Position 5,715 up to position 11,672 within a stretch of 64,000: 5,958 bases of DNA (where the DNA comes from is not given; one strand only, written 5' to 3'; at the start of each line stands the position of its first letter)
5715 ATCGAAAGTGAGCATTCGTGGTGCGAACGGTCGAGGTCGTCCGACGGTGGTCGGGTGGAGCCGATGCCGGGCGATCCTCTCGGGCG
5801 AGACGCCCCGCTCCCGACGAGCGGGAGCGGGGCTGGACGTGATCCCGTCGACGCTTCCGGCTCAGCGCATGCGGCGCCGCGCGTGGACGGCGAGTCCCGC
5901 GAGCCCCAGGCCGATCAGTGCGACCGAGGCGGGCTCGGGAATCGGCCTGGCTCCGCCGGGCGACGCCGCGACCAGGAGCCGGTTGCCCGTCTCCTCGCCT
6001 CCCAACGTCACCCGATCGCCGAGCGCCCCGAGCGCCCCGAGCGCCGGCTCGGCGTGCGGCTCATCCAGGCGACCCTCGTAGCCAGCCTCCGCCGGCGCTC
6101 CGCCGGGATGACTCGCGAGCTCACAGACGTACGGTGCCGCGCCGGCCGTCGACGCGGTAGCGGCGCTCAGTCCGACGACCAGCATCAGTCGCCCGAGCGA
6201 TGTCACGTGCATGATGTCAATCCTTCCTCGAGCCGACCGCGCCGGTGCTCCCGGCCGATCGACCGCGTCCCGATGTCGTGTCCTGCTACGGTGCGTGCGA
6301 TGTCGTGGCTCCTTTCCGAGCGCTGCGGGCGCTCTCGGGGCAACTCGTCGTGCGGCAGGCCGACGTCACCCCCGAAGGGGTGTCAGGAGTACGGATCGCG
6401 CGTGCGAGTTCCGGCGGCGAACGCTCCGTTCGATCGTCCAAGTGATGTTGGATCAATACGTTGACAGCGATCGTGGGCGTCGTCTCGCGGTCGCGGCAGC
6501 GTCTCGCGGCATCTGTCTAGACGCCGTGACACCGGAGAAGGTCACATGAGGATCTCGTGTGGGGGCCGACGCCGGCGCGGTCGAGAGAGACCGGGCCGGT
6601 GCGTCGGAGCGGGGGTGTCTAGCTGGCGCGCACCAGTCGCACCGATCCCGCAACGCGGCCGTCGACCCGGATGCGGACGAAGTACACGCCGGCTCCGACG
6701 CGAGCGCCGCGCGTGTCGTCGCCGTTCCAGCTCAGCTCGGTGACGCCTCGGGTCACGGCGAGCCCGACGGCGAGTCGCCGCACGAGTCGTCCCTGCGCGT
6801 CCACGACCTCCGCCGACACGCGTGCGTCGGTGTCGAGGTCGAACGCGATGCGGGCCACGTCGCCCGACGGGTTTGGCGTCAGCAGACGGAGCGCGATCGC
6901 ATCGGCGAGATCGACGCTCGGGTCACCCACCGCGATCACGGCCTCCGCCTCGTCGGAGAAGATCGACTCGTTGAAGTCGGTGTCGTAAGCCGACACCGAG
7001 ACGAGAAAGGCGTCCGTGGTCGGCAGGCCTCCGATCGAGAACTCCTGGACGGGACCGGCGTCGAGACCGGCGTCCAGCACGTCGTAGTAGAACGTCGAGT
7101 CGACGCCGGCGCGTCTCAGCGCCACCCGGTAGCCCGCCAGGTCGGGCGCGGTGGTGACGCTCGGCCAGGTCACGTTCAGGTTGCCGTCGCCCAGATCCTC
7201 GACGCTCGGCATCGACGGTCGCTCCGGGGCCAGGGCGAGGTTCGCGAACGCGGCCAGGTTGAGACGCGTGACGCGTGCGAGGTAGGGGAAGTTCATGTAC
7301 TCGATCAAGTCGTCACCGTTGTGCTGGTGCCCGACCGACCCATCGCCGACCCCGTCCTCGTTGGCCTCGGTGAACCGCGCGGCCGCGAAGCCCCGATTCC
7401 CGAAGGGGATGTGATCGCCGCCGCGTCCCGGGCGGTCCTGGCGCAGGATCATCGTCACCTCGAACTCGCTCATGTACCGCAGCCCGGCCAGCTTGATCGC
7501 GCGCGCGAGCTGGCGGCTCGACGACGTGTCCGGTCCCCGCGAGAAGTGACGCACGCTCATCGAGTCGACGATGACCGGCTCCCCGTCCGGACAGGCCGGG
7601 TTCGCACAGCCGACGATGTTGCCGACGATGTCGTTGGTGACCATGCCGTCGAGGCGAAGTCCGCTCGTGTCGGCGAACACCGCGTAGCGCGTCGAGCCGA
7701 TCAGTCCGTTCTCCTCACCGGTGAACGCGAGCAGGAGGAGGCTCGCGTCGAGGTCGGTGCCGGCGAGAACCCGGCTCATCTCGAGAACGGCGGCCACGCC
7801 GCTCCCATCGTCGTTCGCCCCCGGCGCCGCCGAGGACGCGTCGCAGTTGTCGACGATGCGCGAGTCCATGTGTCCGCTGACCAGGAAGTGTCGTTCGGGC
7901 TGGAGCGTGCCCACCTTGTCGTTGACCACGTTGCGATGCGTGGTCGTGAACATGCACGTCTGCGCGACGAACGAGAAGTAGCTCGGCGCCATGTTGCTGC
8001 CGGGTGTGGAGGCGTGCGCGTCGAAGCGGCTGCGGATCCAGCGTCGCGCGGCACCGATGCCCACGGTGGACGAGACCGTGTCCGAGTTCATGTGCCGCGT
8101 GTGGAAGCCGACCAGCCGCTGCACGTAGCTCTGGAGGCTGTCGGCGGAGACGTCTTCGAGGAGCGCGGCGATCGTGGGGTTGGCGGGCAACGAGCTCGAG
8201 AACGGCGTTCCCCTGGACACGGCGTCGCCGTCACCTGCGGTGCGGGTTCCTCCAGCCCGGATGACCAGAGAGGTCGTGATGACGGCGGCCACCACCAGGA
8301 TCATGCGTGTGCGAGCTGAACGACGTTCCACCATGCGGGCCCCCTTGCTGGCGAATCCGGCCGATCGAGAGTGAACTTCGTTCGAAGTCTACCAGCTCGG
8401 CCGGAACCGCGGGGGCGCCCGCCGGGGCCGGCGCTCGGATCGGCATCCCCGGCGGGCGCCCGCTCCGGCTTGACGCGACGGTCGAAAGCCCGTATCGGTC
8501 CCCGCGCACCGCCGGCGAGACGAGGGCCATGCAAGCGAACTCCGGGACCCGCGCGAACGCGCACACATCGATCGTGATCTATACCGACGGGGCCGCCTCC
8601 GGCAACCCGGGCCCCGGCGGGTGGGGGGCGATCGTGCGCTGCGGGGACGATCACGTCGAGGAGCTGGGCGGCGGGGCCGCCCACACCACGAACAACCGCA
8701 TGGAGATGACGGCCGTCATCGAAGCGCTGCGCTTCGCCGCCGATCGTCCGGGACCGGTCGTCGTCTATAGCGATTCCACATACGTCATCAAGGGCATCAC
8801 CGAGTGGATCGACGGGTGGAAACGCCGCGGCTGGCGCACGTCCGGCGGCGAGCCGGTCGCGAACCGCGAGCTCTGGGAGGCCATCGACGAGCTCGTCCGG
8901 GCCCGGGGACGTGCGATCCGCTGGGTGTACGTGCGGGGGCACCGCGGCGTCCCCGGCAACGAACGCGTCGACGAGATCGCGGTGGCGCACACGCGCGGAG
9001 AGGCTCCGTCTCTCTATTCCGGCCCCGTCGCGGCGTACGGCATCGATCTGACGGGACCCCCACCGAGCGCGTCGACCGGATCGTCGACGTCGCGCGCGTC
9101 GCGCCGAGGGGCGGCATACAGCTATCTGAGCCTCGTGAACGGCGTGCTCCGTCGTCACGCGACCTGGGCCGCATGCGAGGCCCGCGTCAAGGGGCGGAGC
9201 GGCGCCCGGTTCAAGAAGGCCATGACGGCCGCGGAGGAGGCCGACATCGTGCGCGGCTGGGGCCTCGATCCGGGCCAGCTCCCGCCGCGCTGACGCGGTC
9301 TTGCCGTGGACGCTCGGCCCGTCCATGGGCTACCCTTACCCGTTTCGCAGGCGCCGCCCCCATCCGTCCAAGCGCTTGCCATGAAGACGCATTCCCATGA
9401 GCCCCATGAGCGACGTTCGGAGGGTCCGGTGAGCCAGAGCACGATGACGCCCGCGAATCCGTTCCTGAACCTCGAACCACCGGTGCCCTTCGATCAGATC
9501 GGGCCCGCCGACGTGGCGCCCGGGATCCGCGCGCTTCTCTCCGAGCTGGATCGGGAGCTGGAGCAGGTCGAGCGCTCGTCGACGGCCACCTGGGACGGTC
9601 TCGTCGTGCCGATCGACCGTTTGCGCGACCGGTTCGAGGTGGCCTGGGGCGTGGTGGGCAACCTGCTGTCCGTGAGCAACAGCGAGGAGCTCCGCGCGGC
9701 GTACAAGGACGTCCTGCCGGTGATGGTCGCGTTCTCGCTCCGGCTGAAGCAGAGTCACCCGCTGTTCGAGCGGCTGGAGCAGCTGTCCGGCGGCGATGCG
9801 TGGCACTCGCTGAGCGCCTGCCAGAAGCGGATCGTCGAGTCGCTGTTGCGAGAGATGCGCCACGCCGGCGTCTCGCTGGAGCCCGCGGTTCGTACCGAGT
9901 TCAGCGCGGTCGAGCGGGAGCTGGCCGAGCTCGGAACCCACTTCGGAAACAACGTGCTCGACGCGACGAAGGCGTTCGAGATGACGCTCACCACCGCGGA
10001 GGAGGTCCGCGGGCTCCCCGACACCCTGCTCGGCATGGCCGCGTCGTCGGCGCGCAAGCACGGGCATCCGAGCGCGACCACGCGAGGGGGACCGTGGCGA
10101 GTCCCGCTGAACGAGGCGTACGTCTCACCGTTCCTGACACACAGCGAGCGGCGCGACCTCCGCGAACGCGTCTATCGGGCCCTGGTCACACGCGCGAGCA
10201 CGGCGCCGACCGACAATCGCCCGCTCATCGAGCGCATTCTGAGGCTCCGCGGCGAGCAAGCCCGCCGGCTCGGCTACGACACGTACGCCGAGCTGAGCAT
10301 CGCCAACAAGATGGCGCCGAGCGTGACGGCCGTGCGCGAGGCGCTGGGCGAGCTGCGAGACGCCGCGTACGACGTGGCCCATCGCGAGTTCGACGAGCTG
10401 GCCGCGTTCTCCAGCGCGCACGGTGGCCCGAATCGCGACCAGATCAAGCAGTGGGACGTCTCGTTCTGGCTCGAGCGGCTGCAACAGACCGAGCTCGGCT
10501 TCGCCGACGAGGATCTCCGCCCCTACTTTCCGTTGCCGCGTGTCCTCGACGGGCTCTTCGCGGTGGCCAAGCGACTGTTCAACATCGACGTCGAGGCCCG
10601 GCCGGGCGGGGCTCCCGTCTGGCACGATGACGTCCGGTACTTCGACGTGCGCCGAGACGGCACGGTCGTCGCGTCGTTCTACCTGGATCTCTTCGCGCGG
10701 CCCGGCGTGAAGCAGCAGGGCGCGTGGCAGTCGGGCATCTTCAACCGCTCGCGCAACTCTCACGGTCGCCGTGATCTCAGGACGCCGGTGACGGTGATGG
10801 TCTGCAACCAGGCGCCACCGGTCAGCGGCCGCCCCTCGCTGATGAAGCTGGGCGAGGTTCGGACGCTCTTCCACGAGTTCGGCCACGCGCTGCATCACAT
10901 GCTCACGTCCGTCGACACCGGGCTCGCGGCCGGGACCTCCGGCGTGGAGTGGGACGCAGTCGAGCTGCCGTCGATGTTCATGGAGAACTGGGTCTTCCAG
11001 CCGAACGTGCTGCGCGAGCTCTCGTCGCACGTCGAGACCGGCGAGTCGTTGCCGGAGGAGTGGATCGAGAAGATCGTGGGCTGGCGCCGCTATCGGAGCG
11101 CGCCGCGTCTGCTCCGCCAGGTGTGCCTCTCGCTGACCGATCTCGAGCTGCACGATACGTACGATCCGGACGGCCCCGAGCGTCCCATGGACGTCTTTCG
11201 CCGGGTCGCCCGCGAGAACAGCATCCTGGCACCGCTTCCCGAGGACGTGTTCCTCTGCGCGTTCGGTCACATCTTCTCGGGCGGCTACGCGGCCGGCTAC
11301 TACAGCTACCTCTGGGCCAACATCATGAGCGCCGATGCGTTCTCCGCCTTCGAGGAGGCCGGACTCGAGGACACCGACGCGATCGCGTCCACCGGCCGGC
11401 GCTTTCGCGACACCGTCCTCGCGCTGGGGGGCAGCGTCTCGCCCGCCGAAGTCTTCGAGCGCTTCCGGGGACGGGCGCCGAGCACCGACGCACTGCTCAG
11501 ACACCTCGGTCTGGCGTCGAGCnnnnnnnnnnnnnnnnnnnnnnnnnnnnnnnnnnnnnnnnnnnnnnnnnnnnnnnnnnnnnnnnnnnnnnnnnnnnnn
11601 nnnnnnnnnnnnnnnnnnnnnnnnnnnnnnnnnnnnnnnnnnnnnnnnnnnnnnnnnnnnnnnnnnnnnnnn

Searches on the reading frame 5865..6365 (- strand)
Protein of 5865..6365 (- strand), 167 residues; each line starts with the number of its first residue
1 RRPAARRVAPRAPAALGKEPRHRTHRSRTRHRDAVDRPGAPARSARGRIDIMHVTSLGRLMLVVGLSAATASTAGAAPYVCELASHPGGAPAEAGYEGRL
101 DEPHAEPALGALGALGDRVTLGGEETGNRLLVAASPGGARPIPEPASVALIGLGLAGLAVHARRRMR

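Call 40: search_protein_families(library=pfam, proteins=[window:5865-6365:-], max_evalue=0.001)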
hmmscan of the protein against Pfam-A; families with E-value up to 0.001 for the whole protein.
window:5865-6365:- (167 aa): 1 family
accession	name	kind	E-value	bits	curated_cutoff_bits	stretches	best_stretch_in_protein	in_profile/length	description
PF07589.16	PEP-CTERM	-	7.2e-07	29.5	20.7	1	141-164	1-24/24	PEP-CTERM motif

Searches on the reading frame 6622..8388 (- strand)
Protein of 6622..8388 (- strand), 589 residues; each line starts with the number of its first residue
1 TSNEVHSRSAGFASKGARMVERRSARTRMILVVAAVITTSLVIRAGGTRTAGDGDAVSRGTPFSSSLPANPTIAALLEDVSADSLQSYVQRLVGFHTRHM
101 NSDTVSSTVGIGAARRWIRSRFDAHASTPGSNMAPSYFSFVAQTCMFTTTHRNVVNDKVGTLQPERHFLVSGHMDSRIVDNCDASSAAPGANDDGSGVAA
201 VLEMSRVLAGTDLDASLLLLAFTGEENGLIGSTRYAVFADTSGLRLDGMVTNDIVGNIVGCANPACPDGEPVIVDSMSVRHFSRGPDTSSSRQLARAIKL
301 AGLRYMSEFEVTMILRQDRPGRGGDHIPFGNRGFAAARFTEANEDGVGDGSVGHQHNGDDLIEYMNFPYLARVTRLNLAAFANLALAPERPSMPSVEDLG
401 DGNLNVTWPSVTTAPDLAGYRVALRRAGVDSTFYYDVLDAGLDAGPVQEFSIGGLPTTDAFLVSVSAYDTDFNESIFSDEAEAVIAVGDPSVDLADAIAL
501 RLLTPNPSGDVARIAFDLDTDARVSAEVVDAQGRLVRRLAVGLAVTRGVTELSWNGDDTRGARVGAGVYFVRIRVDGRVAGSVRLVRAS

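Call 7: search_protein_families(library=pfam, proteins=[window:6622-8388:-], max_evalue=0.001)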
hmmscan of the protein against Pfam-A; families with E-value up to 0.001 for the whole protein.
window:6622-8388:- (589 aa): 2 families
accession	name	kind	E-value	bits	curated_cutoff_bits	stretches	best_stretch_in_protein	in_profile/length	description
PF04389.22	Peptidase_M28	-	4.1e-21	76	21.3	1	155-378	3-190/193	Peptidase family M28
PF13860.13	FlgD_ig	-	1.3e-07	31.9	27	1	512-573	10-73/79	FlgD Ig-like domain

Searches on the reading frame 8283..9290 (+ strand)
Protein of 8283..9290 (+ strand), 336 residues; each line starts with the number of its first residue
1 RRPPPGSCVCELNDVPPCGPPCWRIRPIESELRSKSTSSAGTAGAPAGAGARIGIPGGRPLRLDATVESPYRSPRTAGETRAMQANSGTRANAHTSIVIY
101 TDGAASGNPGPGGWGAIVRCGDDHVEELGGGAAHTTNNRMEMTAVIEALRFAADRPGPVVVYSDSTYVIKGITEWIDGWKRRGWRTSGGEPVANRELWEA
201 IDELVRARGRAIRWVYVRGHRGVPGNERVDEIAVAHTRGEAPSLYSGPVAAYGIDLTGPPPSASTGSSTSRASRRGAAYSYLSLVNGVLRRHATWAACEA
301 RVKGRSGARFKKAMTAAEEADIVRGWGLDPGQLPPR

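Call 7: search_protein_families(library=pfam, proteins=[window:8283-9290:+], max_evalue=0.001)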
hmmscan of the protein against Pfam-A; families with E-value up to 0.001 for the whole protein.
window:8283-9290:+ (336 aa): 1 family
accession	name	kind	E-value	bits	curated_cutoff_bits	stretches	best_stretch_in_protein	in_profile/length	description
PF00075.30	RNase_H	-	3.1e-41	141.3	25.8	1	95-235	2-138/141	RNase H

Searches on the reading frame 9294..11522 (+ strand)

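Call 7: search_protein_families(library=pfam, proteins=[window:9294-11522:+], max_evalue=0.001)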
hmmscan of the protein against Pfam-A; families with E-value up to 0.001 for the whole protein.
window:9294-11522:+ (743 aa): 2 families
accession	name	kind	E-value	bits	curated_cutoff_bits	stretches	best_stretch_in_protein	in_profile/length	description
PF01432.26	Peptidase_M3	-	1e-131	440.9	27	1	280-740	1-457/457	Peptidase family M3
PF19310.4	TOP_N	-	1e-35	122.6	27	1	78-197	1-120/123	Neurolysin/Thimet oligopeptidase, N-terminal domain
